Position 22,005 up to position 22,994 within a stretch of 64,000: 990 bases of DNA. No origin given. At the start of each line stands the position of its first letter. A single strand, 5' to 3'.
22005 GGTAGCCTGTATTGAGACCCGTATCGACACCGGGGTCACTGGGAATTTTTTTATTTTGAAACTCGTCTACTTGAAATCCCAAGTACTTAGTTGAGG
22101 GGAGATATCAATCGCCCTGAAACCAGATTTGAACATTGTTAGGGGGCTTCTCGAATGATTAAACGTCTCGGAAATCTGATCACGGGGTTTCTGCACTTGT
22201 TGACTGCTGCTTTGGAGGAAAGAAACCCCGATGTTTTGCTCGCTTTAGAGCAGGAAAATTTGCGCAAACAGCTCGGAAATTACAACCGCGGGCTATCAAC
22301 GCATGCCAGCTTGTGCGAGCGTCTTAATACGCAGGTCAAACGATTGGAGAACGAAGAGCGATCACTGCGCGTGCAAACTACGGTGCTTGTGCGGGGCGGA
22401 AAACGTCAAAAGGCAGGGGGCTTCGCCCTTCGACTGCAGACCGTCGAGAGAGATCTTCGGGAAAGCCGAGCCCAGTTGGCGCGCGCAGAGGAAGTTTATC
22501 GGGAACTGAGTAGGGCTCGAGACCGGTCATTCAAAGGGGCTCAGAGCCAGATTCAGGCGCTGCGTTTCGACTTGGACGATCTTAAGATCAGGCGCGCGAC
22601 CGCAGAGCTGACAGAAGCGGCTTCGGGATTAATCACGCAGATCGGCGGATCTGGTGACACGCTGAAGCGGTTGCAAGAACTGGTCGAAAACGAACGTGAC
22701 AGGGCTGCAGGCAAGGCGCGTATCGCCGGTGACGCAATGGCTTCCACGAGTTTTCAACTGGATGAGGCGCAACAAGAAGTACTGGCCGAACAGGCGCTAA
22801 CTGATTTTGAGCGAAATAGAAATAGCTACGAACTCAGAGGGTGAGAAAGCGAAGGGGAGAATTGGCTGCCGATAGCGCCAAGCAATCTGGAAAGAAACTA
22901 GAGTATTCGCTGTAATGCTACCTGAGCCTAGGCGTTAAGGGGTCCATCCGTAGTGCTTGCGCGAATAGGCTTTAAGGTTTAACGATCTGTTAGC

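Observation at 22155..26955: pspA, then a [YqiJ/NfeD-like anchor + Zn ribbon + Hanks kinase] fusion, then flotillin, then ECF sigma: a membrane-integrity module wired to phospho-signalling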

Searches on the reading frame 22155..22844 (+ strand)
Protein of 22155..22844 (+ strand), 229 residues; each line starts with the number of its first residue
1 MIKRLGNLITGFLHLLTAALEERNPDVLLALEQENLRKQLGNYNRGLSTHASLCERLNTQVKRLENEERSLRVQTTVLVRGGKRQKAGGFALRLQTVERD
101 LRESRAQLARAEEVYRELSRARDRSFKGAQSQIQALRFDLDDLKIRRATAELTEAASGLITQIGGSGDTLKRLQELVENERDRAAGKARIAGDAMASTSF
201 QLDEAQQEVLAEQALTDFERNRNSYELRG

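Call 4: search_protein_families(library=pfam, proteins=[window:22155-22844:+], max_evalue=0.1)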
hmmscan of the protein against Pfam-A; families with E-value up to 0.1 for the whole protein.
window:22155-22844:+ (229 aa): 2 families
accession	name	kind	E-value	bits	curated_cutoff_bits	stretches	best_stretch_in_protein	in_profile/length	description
PF04012.17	PspA_IM30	-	0.00011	22.3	33.9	1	3-220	4-216/220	PspA/IM30 family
PF12325.13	TMF_TATA_bd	-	0.017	15.7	29.1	1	48-144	8-105/115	TATA element modulatory factor 1 TATA binding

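Call 7: search_protein_families(library=ncbifam, proteins=[window:22155-22844:+], max_evalue=0.1)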
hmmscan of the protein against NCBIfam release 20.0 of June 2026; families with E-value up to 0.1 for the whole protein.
window:22155-22844:+ (229 aa): 3 families
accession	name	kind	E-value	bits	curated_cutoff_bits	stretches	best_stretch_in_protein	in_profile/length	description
TIGR03114.2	cas8u_csf1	equivalog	0.014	15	140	0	131-166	130-165/228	type IV CRISPR-associated protein Csf1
TIGR03557.1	F420_G6P_family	subfamily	0.038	13.1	210.4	1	106-209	123-227/316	TIGR03557 family F420-dependent LLM class oxidoreductase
NF041621.1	MXAN_5187_C_dom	domain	0.064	13.6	30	0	49-83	28-62/70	MXAN_5187 C-terminal domain-containing protein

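Call 20: search_solved_structures(query=window:22155-22844:+, max_evalue=1)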
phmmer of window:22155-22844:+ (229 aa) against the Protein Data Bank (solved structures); distinct sequences matched with E-value up to 1: 2.
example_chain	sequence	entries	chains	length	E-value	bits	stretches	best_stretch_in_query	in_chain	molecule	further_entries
8vej_A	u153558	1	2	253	0.024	17.8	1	133-184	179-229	CHD_buttress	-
8g9j_A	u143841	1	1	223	0.6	13.2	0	143-199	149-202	THR1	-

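Call 41: find_homologous_proteins(query=window:22155-22844:+, max_evalue=0.001)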
Query window:22155-22844:+ (229 aa): 1449 proteins with E <= 0.001 among 3843 candidates; the best 120 are listed.
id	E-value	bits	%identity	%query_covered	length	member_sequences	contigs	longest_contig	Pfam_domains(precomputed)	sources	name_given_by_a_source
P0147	1.1e-134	464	100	100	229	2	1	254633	-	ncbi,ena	-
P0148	1.1e-120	419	92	99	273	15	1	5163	-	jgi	jgi:phage shock protein A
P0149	1.2e-120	419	93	99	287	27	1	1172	-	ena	-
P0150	1.6e-119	415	92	99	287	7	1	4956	-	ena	-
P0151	3.6e-116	404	89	99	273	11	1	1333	-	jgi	jgi:phage shock protein A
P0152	1.8e-115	402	89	100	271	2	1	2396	-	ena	-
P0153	2.7e-114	398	88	99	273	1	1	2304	PF04012.18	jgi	jgi:phage shock protein A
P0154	2.2e-108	379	84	99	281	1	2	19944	PF04012.18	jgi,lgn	jgi:phage shock protein A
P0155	5.1e-108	377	84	99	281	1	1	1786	-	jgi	jgi:phage shock protein A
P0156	2.1e-106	372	85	96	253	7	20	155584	-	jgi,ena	jgi:phage shock protein A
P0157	2.3e-106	372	85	96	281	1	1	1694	-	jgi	jgi:phage shock protein A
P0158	6.5e-106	371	86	96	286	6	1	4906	-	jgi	jgi:phage shock protein A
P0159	1.0e-103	363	80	100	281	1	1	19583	PF04012.18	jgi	jgi:phage shock protein A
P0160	6.2e-103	361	83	96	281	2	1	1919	-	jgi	jgi:phage shock protein A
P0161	1.3e-102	360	82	96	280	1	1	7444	PF04012.18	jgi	jgi:phage shock protein A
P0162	7.3e-98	344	80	96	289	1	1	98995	-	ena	-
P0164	2.9e-79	284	65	95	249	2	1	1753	PF04012.18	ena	-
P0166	1.3e-76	275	62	97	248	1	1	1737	PF04012.18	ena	-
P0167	5.6e-75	270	61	95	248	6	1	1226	PF04012.18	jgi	jgi:phage shock protein A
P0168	6.0e-75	269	61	95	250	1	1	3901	PF04012.18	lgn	-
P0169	1.7e-74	268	61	95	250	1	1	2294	PF04012.18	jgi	jgi:phage shock protein A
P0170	2.6e-74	267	61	95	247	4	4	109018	PF04012.18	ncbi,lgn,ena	ncbi:MAG: PspA/IM30 family protein [Chthoniobacterales bacterium]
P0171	4.6e-74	267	62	95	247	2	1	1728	PF04012.18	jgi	jgi:phage shock protein A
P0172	4.6e-74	267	61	95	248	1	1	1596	PF04012.18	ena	-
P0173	4.7e-74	267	61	95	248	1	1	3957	PF04012.18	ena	-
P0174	5.2e-74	266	62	95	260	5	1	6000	PF04012.18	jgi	jgi:phage shock protein A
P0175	5.5e-74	266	61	95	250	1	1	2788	PF04012.18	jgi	jgi:phage shock protein A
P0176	6.8e-74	266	62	95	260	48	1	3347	PF04012.18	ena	-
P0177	7.7e-74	266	60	95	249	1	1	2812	PF04012.18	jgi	jgi:phage shock protein A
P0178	7.7e-74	266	61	95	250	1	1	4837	PF04012.18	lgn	-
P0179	7.7e-74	266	60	95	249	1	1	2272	PF04012.18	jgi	jgi:phage shock protein A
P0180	8.6e-74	266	61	95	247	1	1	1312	PF04012.18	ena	-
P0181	9.5e-74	266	61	95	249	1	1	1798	PF04012.18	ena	-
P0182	1.0e-73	265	62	95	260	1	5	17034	PF04012.18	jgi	jgi:phage shock protein A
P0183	1.0e-73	265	62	95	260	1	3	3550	PF04012.18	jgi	jgi:phage shock protein A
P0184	1.2e-73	265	61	95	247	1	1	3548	PF04012.18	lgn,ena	-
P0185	1.2e-73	265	61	95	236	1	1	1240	PF04012.18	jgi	jgi:phage shock protein A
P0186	1.3e-73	265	60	95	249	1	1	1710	PF04012.18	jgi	jgi:phage shock protein A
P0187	1.4e-73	265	62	95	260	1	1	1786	PF04012.18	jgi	jgi:phage shock protein A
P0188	1.7e-73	265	61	95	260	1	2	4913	PF04012.18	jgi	jgi:phage shock protein A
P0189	1.9e-73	265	61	95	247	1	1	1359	PF04012.18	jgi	-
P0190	2.0e-73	265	60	95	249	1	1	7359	PF04012.18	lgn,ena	-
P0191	2.2e-73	264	61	95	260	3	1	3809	PF04012.18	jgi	jgi:phage shock protein A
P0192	2.2e-73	264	61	95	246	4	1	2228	PF04012.18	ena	-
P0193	2.5e-73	264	60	95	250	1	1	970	PF04012.18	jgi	jgi:phage shock protein A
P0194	2.6e-73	264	59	95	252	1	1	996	PF04012.18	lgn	-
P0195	2.6e-73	264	61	95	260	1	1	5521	PF04012.18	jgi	-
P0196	2.8e-73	264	61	95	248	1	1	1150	PF04012.18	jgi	-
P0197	3.3e-73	264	59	95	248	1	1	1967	PF04012.18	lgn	-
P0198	3.8e-73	264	61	95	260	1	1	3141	PF04012.18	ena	-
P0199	4.0e-73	264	60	95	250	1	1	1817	PF04012.18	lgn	-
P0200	4.0e-73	264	61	95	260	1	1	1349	PF04012.18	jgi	-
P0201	4.1e-73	263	61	95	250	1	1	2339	PF04012.18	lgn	-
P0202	4.9e-73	263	60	95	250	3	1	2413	PF04012.18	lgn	-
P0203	5.3e-73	263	60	95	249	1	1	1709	PF04012.18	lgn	-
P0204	5.6e-73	263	61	95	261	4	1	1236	PF04012.18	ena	-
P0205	5.9e-73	263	61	95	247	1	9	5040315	PF04012.18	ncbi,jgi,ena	jgi:phage shock protein A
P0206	6.2e-73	263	61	95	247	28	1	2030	PF04012.18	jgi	jgi:phage shock protein A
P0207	6.3e-73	263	61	95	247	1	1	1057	PF04012.18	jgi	-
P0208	6.5e-73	263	60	95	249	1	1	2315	PF04012.18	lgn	-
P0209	6.6e-73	263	60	95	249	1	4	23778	PF04012.18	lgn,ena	-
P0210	6.7e-73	263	60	95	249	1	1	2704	PF04012.18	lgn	-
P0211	7.0e-73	263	60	95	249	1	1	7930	PF04012.18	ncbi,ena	ncbi:MAG: PspA/IM30 family protein [Thermoanaerobaculia bacterium]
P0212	7.1e-73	263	60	95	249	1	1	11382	PF04012.18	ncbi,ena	-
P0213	7.2e-73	263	60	95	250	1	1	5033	PF04012.18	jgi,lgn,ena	-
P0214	7.5e-73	263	62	95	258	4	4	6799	PF04012.18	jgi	jgi:phage shock protein A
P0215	8.3e-73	262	61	95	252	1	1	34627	PF04012.18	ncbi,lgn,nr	ncbi:MAG TPA: PspA/IM30 family protein [Thermoanaerobaculia bacterium]|nr:PspA/IM30 family protein [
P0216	8.8e-73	262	61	95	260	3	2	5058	PF04012.18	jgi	jgi:phage shock protein A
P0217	8.9e-73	262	59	97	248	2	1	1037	PF04012.18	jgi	-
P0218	9.3e-73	262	60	95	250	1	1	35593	PF04012.18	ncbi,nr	ncbi:MAG: hypothetical protein HC904_02790 [Blastochloris sp.]|nr:hypothetical protein [Blastochlori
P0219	1.2e-72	262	59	95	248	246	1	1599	PF04012.18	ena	-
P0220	1.2e-72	262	59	95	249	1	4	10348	PF04012.18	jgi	jgi:phage shock protein A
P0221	1.3e-72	262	59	95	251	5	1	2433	PF04012.18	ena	-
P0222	1.3e-72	262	59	95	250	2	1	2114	PF04012.18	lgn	-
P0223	1.3e-72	262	60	95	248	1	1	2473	PF04012.18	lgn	-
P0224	1.3e-72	262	61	95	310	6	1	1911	PF04012.18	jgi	jgi:phage shock protein A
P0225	1.5e-72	262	59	95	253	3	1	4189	PF04012.18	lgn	-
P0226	1.6e-72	262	59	95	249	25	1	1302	PF04012.18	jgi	jgi:phage shock protein A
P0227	1.9e-72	261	60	95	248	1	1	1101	PF04012.18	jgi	jgi:phage shock protein A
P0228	2.1e-72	261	59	95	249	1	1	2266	PF04012.18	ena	-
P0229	2.3e-72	261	61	95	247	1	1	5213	PF04012.18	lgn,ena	-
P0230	2.3e-72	261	61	95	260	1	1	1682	PF04012.18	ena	-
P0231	2.4e-72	261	58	95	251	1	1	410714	PF04012.18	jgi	jgi:phage shock protein A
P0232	2.4e-72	261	61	95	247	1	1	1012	PF04012.18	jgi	jgi:phage shock protein A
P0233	2.6e-72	261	59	95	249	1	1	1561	PF04012.18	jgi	jgi:phage shock protein A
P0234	2.6e-72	261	61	95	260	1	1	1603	PF04012.18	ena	-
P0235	2.6e-72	261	61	95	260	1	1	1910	PF04012.18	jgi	jgi:phage shock protein A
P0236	2.7e-72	261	59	95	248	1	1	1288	PF04012.18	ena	-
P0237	2.7e-72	261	61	95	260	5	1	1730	PF04012.18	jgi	jgi:phage shock protein A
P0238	2.8e-72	261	60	95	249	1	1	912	PF04012.18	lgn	-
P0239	2.9e-72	261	60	95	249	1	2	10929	PF04012.18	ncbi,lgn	-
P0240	3.0e-72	261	58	95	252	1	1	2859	PF04012.18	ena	-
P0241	3.1e-72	261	62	95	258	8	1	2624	PF04012.18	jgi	jgi:phage shock protein A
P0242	3.5e-72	260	60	95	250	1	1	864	PF04012.18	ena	-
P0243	4.2e-72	260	61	95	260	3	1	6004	PF04012.18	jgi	jgi:phage shock protein A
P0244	4.3e-72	260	61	95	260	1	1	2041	PF04012.18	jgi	jgi:phage shock protein A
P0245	4.3e-72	260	59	95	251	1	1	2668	PF04012.18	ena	-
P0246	4.4e-72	260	59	95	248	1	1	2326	PF04012.18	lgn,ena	-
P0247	4.6e-72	260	60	97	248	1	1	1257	PF04012.18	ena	-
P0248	4.6e-72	260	59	95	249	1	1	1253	PF04012.18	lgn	-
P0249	4.6e-72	260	61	95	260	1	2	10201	PF04012.18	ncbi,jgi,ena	-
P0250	5.6e-72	260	59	95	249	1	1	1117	PF04012.18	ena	-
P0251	5.9e-72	260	58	95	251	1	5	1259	PF04012.18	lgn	-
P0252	6.2e-72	260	59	95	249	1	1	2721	PF04012.18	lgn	-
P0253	6.6e-72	260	59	95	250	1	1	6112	PF04012.18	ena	-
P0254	7.2e-72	259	61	95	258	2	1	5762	PF04012.18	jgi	jgi:phage shock protein A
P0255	7.6e-72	259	61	95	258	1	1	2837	PF04012.18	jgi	jgi:phage shock protein A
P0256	8.0e-72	259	61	95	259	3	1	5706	PF04012.18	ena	-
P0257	8.3e-72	259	59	95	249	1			PF04012.18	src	-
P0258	1.0e-71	259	58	95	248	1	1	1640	PF04012.18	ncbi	-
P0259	1.0e-71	259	60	95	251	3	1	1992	PF04012.18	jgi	jgi:phage shock protein A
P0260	1.0e-71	259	59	95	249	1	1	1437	PF04012.18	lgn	-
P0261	1.1e-71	259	60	95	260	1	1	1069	PF04012.18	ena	-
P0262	1.3e-71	259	60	95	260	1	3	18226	PF04012.18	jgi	jgi:phage shock protein A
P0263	1.3e-71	259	60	95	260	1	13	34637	PF04012.18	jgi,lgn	jgi:phage shock protein A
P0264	1.3e-71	259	59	95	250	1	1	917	PF04012.18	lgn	-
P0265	1.4e-71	258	60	95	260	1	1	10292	PF04012.18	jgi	jgi:phage shock protein A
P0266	1.5e-71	258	61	95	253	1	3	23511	PF04012.18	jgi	jgi:phage shock protein A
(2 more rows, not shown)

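Call 42: find_encoding_contigs(protein=P0147, flank=6000, max_places=2)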
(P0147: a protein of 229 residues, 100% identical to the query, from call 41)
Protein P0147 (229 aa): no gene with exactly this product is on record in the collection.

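Call 84: search_protein_families(library=padloc, proteins=[window:22155-22844:+], max_evalue=0.001)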
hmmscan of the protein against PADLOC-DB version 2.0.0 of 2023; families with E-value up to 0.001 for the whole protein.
window:22155-22844:+ (229 aa): 0 families

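Call 89: find_encoding_contigs(protein=P0162, flank=7000, max_places=2)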
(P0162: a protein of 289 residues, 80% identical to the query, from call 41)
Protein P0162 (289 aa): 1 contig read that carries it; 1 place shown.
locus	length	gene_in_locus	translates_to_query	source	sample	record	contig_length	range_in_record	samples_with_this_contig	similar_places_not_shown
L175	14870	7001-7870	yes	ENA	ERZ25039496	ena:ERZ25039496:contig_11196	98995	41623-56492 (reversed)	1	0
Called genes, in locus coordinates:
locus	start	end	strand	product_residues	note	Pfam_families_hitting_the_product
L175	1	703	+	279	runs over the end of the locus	PF09370:PEP_hydrolase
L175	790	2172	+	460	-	PF01547:SBP_bac_1, PF13416:SBP_bac_8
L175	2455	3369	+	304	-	PF00528:BPD_transp_1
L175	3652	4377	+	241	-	PF00528:BPD_transp_1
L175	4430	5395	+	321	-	PF01408:GFO_IDH_MocA, PF03447:NAD_binding_3 (weak)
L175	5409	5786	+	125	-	PF02311:AraC_binding, PF07883:Cupin_2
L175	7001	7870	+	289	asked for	-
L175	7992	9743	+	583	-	PF00069:Pkinase, PF07714:PK_Tyr_Ser-Thr, PF01636:APH (faint), PF17667:Pkinase_fungal (weak)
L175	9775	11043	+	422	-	-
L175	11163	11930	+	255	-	-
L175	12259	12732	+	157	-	PF22778:VCPO_2nd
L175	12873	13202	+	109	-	-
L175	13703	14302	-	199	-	PF04945:YHS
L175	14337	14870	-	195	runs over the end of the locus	-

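Call 90: find_encoding_contigs(protein=P0170, flank=6000, max_places=3)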
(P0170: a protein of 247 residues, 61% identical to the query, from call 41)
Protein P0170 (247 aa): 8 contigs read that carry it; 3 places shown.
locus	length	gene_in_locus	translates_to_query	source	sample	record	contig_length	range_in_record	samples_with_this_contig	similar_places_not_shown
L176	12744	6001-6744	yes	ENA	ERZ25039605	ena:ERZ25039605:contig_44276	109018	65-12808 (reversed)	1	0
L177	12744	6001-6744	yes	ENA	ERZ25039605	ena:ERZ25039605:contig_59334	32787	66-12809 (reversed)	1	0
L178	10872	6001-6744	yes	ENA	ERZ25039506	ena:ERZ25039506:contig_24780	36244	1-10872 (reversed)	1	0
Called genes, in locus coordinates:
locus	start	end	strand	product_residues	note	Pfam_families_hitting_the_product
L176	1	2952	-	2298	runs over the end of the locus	PF18762:Kinase-PolyVal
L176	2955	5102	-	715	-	-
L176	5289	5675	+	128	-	-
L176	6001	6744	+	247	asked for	PF04012:PspA_IM30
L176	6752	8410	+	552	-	PF00004:AAA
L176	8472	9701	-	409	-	PF00109:ketoacyl-synt, PF02801:Ketoacyl-synt_C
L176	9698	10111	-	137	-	PF03364:Polyketide_cyc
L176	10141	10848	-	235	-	PF01872:RibD_C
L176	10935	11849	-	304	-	PF01261:AP_endonuc_2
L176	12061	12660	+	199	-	PF08281:Sigma70_r4_2 (weak), PF20239:DUF6596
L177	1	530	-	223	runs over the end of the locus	PF13561:adh_short_C2, PF00106:adh_short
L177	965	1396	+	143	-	PF02586:SRAP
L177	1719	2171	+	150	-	PF00248:Aldo_ket_red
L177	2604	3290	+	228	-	PF00079:Serpin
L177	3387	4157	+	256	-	PF01553:Acyltransferase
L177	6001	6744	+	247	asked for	PF04012:PspA_IM30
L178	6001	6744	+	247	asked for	PF04012:PspA_IM30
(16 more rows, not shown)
